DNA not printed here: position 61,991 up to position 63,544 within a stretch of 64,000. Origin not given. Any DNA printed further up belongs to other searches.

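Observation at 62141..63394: SipW-type signal peptidase with a doubled length and a long charged cytoplasmic tail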

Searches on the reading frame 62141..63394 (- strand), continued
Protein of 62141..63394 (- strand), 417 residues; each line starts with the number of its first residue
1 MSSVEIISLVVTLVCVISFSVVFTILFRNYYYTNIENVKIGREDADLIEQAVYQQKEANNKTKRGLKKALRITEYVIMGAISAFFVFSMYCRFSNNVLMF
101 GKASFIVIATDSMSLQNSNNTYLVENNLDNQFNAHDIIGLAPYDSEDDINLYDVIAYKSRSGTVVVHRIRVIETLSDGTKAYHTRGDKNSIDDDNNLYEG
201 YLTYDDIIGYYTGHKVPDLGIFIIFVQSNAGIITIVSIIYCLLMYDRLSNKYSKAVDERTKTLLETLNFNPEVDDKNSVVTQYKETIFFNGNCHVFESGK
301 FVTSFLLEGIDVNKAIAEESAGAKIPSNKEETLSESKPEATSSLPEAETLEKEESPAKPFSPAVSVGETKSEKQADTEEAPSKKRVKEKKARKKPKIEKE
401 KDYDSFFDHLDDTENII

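Call 61: search_solved_structures(query=A2, max_evalue=0.01, show_alignments=3)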
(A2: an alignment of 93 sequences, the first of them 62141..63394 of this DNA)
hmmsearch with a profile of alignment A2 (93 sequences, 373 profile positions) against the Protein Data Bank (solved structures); distinct sequences matched with E-value up to 0.01: 3.
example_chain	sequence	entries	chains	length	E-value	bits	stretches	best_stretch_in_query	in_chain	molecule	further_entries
7p2q_A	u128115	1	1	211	2.8e-09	39.6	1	130-224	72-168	Signal peptidase complex catalytic subunit SEC11C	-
7p2p_A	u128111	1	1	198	8.2e-09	38.1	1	132-225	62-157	Signal peptidase complex catalytic subunit SEC11A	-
9rjb_A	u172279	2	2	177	8.5e-09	38.1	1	136-225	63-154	Signal peptidase complex catalytic subunit SEC11A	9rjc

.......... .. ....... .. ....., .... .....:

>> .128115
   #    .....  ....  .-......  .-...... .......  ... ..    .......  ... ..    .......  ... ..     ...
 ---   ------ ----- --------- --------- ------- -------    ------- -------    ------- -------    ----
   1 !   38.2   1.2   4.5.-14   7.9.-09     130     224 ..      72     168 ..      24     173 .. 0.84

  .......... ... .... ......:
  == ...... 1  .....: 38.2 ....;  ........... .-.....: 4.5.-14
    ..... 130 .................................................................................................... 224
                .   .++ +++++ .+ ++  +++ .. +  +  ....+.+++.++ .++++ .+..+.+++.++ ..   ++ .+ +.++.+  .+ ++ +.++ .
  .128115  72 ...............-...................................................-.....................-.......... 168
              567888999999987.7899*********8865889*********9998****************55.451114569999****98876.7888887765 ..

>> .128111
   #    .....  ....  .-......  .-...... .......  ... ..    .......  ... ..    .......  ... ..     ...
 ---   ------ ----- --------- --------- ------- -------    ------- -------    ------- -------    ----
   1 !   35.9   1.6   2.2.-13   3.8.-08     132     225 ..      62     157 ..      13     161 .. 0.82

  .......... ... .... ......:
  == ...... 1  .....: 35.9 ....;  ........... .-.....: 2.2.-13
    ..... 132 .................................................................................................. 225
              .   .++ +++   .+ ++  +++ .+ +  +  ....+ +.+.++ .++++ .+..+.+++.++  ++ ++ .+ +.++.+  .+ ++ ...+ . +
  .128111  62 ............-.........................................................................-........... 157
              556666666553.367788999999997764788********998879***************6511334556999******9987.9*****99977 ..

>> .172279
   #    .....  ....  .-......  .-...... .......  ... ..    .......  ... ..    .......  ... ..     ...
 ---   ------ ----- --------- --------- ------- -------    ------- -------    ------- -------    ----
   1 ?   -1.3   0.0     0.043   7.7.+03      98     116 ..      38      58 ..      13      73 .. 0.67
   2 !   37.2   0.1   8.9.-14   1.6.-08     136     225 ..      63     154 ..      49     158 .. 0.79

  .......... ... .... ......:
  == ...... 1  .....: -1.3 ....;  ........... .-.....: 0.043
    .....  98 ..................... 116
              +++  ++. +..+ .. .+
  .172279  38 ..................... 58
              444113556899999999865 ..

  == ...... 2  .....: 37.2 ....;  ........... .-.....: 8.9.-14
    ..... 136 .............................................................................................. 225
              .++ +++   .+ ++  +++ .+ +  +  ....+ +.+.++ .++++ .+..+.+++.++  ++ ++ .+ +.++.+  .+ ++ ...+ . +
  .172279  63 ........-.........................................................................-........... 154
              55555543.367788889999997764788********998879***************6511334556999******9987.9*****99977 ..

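Call 70: find_encoding_contigs(protein=P0318, flank=8000, max_places=2)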
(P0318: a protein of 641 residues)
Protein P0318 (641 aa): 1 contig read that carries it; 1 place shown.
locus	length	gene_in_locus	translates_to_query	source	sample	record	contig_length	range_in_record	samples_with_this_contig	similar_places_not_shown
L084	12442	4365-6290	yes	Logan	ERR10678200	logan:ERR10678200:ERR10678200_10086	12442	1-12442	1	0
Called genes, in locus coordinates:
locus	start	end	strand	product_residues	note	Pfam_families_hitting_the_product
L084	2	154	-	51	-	?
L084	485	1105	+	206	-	-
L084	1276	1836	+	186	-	-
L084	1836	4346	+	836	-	-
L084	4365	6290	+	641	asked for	-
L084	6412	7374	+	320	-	PF06723:MreB_Mbl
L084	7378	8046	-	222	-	-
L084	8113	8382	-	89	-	PF00312:Ribosomal_S15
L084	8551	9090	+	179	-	PF10531:SLBB, PF22461:SLBB_2 (weak), PF03934:T2SSK (weak), PF12836:HHH_3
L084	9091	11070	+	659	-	PF00753:Lactamase_B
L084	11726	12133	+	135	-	-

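Call 72: find_encoding_contigs(protein=P0336, flank=9000, max_places=1)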
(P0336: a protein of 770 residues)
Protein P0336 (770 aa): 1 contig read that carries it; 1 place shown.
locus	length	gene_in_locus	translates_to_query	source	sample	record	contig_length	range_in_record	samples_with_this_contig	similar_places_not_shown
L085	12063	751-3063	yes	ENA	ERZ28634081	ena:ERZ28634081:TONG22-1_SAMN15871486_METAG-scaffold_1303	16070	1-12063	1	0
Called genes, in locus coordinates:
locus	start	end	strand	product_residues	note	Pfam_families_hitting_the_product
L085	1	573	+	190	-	?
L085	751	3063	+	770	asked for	-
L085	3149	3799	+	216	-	-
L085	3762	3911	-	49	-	-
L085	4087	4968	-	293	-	PF02645:DegV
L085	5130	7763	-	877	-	PF00133:tRNA-synt_1, PF09334:tRNA-synt_1g, PF21349:RUBY_RBDX (faint), PF13603:tRNA-synt_1_2, PF09334:tRNA-synt_1g, PF08264:Anticodon_1, PF10458:Val_tRNA-synt_C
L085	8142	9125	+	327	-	PF09084:NMT1, PF13379:NMT1_2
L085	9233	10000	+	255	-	PF00005:ABC_tran, PF13304:AAA_21 (faint)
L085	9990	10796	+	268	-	PF00528:BPD_transp_1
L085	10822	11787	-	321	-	-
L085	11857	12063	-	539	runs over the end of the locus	PF00515:TPR_1 (faint), PF07719:TPR_2 (faint), PF13174:TPR_6 (faint), PF13181:TPR_8 (faint), PF13428:TPR_14 (faint), PF13431:TPR_17 (faint), PF13414:TPR_11 (faint), PF23914:TPR_CcmH_CycH (weak), +2 more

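Call 73: find_encoding_contigs(protein=P0314, flank=9000, max_places=1)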
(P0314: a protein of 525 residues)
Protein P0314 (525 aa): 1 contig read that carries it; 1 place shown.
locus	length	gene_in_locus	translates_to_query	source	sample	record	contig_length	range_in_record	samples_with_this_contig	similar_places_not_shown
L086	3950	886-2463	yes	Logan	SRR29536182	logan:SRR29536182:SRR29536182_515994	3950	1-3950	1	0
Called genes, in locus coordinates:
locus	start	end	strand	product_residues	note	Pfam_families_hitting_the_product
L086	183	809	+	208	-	-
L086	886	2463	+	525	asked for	-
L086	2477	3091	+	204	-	-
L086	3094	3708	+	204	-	-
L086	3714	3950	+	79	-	?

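Call 74: find_encoding_contigs(protein=P0343, flank=9000, max_places=1)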
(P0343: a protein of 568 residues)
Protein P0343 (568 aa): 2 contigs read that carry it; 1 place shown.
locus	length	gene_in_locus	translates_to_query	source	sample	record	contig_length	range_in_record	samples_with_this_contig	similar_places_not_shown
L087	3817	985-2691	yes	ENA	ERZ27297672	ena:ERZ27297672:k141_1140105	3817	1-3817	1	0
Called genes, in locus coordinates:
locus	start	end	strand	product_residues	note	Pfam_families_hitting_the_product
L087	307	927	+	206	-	-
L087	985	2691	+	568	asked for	-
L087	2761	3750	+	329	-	-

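Call 76: search_protein_families(library=pfam, proteins=[L085:751-3063:+, L086:886-2463:+, L087:985-2691:+, L084:4359-6290:+], max_evalue=0.1)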
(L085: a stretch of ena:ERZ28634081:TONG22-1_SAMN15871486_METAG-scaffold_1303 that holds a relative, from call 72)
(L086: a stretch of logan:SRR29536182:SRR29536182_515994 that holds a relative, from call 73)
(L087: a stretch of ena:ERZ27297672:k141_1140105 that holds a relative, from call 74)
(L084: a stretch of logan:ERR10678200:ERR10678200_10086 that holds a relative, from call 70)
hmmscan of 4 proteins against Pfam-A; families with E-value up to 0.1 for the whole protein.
L085:751-3063:+ (770 aa): 4 families
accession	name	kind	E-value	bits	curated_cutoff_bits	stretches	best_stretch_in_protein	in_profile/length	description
PF13358.12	DDE_3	-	0.0085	16.4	28.6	0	360-427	11-77/146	DDE superfamily endonuclease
PF24988.1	NEW1_HB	-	0.0087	16.6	27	0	600-651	16-67/87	NEW1 helical bundle domain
PF11368.13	DUF3169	-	0.011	15.8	31.6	1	9-96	51-138/250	Protein of unknown function (DUF3169)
PF12663.12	DUF3788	-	0.051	14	25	0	370-437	52-125/128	Protein of unknown function (DUF3788)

L086:886-2463:+ (525 aa): 1 family
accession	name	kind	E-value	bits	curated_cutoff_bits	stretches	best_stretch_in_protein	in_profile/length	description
PF19360.4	TadB_TadC_N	-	0.024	14.8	27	1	26-139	11-117/143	TadB/TadC N-terminal domain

L087:985-2691:+ (568 aa): 2 families
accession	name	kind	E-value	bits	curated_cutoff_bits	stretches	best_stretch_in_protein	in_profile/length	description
PF06011.17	TRP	-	0.033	13.5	28.5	1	4-97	142-228/426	Transient receptor potential (TRP) ion channel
PF01080.22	Presenilin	-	0.075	12.2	34.3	0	10-88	7-83/408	Presenilin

L084:4359-6290:+ (643 aa): 1 family
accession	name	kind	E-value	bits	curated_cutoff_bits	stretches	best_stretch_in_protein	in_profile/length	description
PF17073.10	SafA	-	0.099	13.1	27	0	12-38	11-38/66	Two-component-system connector protein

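Call 80: search_protein_families(library=padloc, proteins=[window:62141-63394:-], max_evalue=0.01)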
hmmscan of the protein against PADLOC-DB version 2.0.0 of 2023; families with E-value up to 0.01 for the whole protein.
window:62141-63394:- (417 aa): 0 families

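Call 84: search_protein_families(library=ncbifam, proteins=[L085:751-3063:+, L087:985-2691:+, L084:4359-6290:+], max_evalue=0.1)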
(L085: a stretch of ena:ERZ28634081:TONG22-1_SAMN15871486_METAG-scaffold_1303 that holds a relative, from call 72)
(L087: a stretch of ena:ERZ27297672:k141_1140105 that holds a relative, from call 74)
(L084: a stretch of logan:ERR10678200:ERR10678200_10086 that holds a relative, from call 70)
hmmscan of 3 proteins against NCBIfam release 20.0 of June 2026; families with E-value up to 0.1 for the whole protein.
L085:751-3063:+ (770 aa): 4 families
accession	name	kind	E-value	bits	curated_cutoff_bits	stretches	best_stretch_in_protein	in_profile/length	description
TIGR02228.1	sigpep_I_arch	equivalog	3.6e-16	59.4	51.85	1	64-239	2-155/158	signal peptidase I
NF046067.1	SigPepSipWBacil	equivalog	9.3e-13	48.2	190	1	65-235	4-158/189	signal peptidase I SipW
NF045846.1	MSC0882_dom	subfamily_domain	0.00013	21.2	60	1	9-79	165-233/244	MSC_0882 family membrane protein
TIGR01433.1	CyoA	equivalog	0.047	13.1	266.2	1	3-76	25-95/226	ubiquinol oxidase subunit II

L087:985-2691:+ (568 aa): 2 families
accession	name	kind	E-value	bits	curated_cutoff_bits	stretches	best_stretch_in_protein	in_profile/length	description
NF046067.1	SigPepSipWBacil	equivalog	8.3e-14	51.6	190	1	66-237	4-156/189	signal peptidase I SipW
TIGR02228.1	sigpep_I_arch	equivalog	1e-13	51.5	51.85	1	66-232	3-145/158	signal peptidase I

L084:4359-6290:+ (643 aa): 3 families
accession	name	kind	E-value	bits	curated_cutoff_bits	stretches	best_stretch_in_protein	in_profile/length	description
NF046067.1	SigPepSipWBacil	equivalog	1.6e-15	57.2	190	1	167-288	46-167/189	signal peptidase I SipW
TIGR02228.1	sigpep_I_arch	equivalog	1.7e-13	50.7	51.85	1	110-272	3-143/158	signal peptidase I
NF046073.1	UpsA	equivalog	0.029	14.5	130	0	16-86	3-73/136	pilin subunit UpsA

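Call 87: list_cluster_members(proteins=[window:62141-63394:-, window:60330-62144:-, window:58873-60294:-, P0004, P0024, P0076, P0097])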
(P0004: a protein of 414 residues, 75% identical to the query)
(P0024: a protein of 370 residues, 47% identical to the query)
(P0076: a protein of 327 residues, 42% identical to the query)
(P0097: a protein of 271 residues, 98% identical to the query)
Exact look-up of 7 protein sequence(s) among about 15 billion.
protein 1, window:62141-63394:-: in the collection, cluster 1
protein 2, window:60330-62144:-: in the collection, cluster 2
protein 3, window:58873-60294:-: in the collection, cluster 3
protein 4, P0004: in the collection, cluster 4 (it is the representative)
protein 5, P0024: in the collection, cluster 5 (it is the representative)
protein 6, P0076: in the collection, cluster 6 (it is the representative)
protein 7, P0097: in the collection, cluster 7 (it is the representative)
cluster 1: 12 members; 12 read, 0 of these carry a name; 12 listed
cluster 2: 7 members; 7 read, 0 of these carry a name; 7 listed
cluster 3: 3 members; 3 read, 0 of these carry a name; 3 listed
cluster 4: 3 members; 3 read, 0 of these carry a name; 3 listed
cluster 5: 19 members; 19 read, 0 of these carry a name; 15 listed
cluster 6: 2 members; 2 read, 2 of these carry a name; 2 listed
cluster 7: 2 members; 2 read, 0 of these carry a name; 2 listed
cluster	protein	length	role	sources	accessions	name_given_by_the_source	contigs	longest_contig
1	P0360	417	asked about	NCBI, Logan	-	-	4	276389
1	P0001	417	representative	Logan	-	-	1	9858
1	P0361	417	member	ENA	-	-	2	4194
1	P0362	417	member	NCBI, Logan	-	-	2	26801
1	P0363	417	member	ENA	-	-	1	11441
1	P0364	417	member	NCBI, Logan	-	-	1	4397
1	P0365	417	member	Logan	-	-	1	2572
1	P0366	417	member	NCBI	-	-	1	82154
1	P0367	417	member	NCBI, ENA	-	-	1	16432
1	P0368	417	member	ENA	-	-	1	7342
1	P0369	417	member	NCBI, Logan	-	-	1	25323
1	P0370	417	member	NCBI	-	-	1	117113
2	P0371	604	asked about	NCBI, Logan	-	-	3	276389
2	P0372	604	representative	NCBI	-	-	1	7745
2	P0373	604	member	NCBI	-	-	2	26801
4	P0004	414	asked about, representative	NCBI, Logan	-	-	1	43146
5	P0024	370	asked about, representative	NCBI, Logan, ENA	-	-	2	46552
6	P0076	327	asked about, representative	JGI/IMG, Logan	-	signal peptidase I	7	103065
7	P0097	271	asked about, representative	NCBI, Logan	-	-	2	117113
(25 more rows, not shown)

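Call 91: search_protein_families(library=pfam, proteins=[L060:13660-14500:+, L066:11023-11860:+, L012:6370-7210:+, L080:4542-5380:+], max_evalue=10)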
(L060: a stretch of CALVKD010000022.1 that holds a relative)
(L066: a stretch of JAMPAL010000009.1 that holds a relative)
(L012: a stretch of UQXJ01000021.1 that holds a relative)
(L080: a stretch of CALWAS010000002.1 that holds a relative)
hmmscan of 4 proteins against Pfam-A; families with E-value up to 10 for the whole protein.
L060:13660-14500:+ (280 aa): 6 families
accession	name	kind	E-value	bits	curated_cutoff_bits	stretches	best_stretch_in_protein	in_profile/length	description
PF10883.13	DUF2681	-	0.046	14.5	28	1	151-217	7-75/90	Protein of unknown function (DUF2681)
PF06936.16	Selenoprotein_S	-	0.2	11.9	29.8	0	62-79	34-51/192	Selenoprotein S (SelS)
PF10011.15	DUF2254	-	0.21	10.8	28.8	1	59-166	51-147/368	Predicted membrane protein (DUF2254)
PF12400.13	STIMATE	-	0.43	11.5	22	1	60-155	10-105/124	STIMATE family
PF20520.3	Ac45-VOA1_TM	-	2.9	8.1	25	1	145-173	7-35/39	V0 complex accessory subunit Ac45/VOA1 transmembrane domain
PF01312.24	Bac_export_2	-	7.6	6.1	24.4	1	42-133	113-204/335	FlhB HrpN YscU SpaS Family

L066:11023-11860:+ (279 aa): 4 families
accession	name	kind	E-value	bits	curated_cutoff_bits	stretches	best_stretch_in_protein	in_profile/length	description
PF06553.17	BNIP3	-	0.0044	17.2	26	1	86-127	138-179/184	BNIP3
PF08570.15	DUF1761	-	0.023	15.4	31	1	70-160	16-90/123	Protein of unknown function (DUF1761)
PF22570.1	LiaF-TM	-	0.15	13.4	27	1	108-170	2-65/98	LiaF transmembrane domain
PF09843.14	DUF2070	-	9.5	4.8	30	0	44-157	24-124/561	Predicted membrane protein (DUF2070)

L012:6370-7210:+ (280 aa): 1 family
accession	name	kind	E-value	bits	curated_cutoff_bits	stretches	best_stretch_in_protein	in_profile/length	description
PF15176.11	LRR19-TM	-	0.087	13.3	27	0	139-164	16-44/115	Leucine-rich repeat family 19 TM domain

L080:4542-5380:+ (279 aa): 6 families
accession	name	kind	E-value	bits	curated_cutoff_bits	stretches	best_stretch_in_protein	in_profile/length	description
PF05814.16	Ac76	-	0.0013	19.1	22.5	1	131-202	10-80/83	Orf76 (Ac76)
PF19529.4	DUF6057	-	0.09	12.1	29.8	1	2-190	89-282/569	Family of unknown function (DUF6057)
PF07219.19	HemY_N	-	0.17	12.4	31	1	145-210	14-79/107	HemY protein N-terminus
PF09716.15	ETRAMP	-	0.9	10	29.1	1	154-201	5-46/81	Malarial early transcribed membrane protein (ETRAMP)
PF14037.11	YoqO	-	3.5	8.6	27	1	78-157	33-110/116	YoqO-like protein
PF16492.10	Cadherin_C_2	-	7.5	7.8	31.5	1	146-171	5-29/85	Cadherin cytoplasmic C-terminal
